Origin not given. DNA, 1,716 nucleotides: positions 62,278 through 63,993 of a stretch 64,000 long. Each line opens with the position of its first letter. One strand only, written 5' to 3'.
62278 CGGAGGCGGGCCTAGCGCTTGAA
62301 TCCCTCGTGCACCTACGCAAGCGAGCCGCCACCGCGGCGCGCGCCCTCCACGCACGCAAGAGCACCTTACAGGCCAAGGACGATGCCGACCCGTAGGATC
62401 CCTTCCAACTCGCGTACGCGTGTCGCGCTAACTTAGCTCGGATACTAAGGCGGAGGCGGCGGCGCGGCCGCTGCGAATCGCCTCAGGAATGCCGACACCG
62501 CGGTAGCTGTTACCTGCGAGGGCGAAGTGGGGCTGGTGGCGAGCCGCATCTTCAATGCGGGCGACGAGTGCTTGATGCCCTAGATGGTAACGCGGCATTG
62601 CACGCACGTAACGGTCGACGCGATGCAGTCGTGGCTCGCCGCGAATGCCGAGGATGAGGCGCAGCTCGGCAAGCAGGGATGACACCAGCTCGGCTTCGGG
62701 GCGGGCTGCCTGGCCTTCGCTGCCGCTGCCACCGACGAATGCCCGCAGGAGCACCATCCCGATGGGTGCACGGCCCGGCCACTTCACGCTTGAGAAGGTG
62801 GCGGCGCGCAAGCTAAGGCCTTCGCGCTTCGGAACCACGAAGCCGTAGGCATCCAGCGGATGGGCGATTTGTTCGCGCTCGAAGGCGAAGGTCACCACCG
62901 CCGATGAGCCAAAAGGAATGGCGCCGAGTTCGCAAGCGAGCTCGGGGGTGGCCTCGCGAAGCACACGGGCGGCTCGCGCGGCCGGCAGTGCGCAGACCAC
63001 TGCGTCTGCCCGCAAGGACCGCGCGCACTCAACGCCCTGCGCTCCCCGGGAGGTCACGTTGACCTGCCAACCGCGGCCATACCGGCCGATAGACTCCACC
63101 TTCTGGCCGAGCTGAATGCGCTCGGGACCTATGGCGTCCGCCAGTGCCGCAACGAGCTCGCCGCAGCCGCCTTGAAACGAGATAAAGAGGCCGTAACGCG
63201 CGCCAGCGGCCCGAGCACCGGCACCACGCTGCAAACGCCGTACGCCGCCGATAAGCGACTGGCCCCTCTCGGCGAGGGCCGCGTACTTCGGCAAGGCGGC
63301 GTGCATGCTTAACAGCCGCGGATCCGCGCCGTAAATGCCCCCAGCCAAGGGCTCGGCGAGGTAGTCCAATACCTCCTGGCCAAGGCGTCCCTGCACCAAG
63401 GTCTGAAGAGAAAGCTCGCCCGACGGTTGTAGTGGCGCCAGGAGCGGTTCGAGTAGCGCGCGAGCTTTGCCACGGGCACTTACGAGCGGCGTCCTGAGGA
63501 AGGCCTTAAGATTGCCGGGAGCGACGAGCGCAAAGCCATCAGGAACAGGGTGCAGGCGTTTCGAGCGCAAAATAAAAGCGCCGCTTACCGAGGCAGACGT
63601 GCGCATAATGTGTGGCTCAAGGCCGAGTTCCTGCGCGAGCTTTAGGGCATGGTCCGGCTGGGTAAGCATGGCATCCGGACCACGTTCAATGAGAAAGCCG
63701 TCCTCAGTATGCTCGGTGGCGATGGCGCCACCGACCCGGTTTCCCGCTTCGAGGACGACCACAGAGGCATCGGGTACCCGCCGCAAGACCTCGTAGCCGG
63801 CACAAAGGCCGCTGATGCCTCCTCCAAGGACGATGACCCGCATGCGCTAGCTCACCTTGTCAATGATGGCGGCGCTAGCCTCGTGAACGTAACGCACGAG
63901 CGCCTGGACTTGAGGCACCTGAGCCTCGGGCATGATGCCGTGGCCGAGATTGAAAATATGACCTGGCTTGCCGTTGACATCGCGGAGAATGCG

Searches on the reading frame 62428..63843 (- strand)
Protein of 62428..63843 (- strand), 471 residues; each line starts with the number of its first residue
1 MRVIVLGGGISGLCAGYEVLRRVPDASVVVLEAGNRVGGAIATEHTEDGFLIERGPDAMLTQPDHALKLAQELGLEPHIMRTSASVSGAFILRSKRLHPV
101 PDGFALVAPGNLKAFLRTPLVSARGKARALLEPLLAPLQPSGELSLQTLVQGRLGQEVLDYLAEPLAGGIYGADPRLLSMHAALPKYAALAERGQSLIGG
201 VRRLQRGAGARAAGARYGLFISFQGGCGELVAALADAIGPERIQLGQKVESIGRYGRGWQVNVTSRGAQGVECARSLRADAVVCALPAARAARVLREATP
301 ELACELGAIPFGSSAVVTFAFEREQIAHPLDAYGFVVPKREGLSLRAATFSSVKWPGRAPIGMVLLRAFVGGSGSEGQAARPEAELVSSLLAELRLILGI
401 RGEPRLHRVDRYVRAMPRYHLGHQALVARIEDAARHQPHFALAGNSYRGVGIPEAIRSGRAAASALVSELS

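Call 84: search_protein_families(library=pfam, proteins=[window:62428-63843:-], max_evalue=0.001)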
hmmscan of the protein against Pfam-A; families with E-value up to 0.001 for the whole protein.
window:62428-63843:- (471 aa): 4 families
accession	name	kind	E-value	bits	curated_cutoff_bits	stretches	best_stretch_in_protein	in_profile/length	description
PF01593.30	Amino_oxidase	-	1.1e-59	203.3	19.8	1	10-466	1-442/443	Flavin containing amine oxidoreductase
PF13450.12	NAD_binding_8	-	6.3e-12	46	21.9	1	5-72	1-67/68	NAD(P)-binding Rossmann-like domain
PF01266.30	DAO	-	1.6e-08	34.9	27.9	1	2-398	1-297/353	FAD dependent oxidoreductase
PF01946.23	Thi4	-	0.00091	19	26.2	0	2-41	19-57/235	Thi4 family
